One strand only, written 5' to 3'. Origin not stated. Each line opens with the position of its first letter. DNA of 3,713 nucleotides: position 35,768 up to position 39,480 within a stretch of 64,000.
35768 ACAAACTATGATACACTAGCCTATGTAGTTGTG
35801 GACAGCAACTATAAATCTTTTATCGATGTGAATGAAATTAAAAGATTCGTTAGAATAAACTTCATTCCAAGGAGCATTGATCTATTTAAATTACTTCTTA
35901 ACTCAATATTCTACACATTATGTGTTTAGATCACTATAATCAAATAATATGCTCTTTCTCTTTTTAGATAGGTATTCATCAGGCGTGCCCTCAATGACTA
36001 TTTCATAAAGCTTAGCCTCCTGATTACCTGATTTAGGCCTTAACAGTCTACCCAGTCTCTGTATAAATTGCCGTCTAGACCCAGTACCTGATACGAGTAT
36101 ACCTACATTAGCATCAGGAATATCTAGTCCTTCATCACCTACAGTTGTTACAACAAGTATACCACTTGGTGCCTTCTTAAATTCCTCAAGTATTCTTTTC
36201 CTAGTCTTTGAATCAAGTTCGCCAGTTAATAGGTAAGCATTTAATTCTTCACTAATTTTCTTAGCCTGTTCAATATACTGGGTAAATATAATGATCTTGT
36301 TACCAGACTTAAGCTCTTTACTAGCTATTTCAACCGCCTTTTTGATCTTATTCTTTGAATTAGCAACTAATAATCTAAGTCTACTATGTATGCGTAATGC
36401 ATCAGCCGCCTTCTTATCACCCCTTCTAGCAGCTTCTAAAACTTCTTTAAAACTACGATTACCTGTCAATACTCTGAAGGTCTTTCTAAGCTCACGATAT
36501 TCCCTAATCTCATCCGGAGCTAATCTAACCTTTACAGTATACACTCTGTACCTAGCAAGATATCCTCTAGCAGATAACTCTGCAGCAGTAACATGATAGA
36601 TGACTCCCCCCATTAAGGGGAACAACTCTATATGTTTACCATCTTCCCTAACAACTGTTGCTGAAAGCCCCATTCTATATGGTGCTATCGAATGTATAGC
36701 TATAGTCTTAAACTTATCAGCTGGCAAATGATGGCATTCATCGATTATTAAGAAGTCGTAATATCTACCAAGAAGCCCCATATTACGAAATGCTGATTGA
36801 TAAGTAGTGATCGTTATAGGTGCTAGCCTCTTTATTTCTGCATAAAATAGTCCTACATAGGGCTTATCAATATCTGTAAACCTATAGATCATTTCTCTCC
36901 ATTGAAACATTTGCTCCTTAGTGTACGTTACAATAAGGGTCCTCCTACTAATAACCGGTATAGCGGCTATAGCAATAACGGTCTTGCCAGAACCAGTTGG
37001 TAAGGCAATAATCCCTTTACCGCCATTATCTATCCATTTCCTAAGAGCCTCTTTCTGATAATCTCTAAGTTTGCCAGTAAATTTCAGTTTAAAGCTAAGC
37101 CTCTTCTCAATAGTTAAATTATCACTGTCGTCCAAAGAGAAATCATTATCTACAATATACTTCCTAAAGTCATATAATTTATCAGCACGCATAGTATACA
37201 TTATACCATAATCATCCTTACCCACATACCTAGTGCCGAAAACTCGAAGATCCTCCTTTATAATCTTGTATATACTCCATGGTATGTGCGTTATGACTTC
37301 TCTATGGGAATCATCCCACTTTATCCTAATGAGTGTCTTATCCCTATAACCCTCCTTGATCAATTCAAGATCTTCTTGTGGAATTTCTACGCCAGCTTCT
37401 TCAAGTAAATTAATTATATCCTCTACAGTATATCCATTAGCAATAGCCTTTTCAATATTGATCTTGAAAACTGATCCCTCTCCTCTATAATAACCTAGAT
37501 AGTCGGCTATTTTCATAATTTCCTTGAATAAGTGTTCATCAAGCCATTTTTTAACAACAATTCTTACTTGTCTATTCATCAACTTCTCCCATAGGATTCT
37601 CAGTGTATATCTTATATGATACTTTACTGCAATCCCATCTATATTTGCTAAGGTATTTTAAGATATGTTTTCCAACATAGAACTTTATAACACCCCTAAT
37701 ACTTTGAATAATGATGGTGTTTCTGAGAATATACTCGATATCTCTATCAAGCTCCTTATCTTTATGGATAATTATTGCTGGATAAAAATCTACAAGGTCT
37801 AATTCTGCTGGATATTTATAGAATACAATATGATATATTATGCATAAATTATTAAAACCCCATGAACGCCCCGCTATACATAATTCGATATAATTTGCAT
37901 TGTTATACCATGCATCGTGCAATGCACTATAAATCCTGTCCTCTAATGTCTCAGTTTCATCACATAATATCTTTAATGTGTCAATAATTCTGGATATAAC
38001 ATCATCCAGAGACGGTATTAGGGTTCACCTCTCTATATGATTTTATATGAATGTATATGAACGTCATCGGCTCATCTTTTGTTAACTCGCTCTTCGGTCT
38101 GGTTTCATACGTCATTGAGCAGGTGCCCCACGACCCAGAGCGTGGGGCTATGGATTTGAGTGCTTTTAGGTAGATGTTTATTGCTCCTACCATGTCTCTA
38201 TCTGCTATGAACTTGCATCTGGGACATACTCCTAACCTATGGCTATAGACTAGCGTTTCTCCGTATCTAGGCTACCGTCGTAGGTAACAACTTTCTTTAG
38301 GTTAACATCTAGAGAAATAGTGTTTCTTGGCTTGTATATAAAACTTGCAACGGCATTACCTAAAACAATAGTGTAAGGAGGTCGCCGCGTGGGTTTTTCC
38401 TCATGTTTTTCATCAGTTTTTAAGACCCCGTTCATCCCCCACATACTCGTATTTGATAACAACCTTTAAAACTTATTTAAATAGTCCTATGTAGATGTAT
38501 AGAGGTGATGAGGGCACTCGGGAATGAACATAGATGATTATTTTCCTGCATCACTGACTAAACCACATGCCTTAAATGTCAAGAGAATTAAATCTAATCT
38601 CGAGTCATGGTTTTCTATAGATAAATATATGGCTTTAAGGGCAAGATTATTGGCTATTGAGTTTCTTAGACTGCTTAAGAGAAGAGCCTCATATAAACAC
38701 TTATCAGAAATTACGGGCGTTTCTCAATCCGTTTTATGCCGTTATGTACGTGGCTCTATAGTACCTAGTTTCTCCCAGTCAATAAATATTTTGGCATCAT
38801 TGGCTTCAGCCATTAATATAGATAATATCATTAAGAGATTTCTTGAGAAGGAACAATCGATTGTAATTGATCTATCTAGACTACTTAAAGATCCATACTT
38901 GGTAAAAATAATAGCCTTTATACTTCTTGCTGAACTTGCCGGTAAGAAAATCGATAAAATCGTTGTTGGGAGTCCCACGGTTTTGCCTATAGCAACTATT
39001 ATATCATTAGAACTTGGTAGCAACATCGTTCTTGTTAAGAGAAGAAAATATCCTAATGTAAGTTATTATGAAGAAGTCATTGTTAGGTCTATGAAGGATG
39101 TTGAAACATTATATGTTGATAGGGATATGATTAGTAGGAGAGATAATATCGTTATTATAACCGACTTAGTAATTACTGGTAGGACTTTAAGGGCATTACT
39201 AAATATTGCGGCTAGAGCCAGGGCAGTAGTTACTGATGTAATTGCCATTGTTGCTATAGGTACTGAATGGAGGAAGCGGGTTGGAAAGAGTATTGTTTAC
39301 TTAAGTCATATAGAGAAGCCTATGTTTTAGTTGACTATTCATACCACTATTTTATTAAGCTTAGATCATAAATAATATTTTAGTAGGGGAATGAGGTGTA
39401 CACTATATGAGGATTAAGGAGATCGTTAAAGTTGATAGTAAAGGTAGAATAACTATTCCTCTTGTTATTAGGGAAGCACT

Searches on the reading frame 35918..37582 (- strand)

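Call 68: search_protein_families(library=pfam, proteins=[window:35918-37582:-], max_evalue=0.00001)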
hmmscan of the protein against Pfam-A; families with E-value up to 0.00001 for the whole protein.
window:35918-37582:- (554 aa): 5 families
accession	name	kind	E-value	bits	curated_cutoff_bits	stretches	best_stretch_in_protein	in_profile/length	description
PF04851.21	ResIII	-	4.6e-26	92.1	22.5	1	171-311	3-163/164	Type III restriction enzyme, res subunit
PF16203.11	ERCC3_RAD25_C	-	1.3e-24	87.3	27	1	401-548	35-187/248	ERCC3/RAD25/XPB C-terminal helicase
PF00271.37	Helicase_C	-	2.1e-20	73.4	23.5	1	415-516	5-109/110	Helicase conserved C-terminal domain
PF00270.35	DEAD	-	6.8e-10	39.4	26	1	174-311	2-161/167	DEAD/DEAH box helicase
PF22590.2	Cas3-like_C_2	-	4.1e-06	27.4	27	0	459-516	46-104/106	CRISPR-associated nuclease/helicase Cas3, C-terminal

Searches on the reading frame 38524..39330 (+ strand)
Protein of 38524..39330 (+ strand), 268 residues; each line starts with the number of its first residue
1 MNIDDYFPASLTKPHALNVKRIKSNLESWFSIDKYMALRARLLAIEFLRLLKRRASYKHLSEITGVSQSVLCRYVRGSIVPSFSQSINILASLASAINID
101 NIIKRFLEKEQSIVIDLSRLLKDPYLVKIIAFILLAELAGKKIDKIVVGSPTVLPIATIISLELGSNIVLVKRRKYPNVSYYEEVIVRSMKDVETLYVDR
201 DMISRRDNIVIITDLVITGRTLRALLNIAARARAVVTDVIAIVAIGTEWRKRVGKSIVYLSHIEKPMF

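Call 19: search_protein_families(library=ncbifam, proteins=[window:38524-39330:+], max_evalue=0.001)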
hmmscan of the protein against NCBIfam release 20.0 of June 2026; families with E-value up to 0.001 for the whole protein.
window:38524-39330:+ (268 aa): 15 families
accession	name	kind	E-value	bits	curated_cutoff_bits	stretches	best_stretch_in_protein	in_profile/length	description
NF006328.0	PRK08558.1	equivalog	2.4e-42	145.2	184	1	34-254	3-224/238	adenine phosphoribosyltransferase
NF005592.0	PRK07322.1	subfamily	3.2e-13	49.4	143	1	110-262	21-173/180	adenine phosphoribosyltransferase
NF040646.1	HPT_Archaea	equivalog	2.1e-12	47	200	1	124-260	36-171/184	hypoxanthine/guanine phosphoribosyltransferase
NF002635.0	PRK02304.1-4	subfamily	3e-12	46.5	146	1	123-247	35-156/188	adenine phosphoribosyltransferase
NF006671.0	PRK09219.1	equivalog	4.7e-10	39.3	177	1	123-243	31-154/192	xanthine phosphoribosyltransferase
NF002634.0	PRK02304.1-3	equivalog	2.6e-09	37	170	1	113-245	26-157/182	adenine phosphoribosyltransferase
NF009211.0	PRK12560.1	equivalog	1.1e-08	35.1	188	1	116-253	27-162/187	adenine phosphoribosyltransferase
NF002636.0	PRK02304.1-5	equivalog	3.6e-08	33.1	125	1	115-246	27-157/176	adenine phosphoribosyltransferase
NF002632.0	PRK02304.1-1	equivalog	7.9e-08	32.2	243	1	109-244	23-157/183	adenine phosphoribosyltransferase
TIGR01744.1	XPRTase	equivalog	8e-08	32.1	164.45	1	123-241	31-152/191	xanthine phosphoribosyltransferase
TIGR01090.1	apt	equivalog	7.2e-07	29.5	185.85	1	113-245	17-148/169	adenine phosphoribosyltransferase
NF004689.0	PRK06031.1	equivalog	1.1e-05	24.8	175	1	136-254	78-202/233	phosphoribosyltransferase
NF002633.0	PRK02304.1-2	equivalog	2e-05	24.4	224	1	112-243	18-148/172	adenine phosphoribosyltransferase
TIGR01743.1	purR_Bsub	equivalog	2.3e-05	23.5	258.7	1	115-259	101-249/268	pur operon repressor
NF002620.0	PRK02277.1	subfamily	0.0001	22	115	1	108-240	50-175/201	orotate phosphoribosyltransferase-like protein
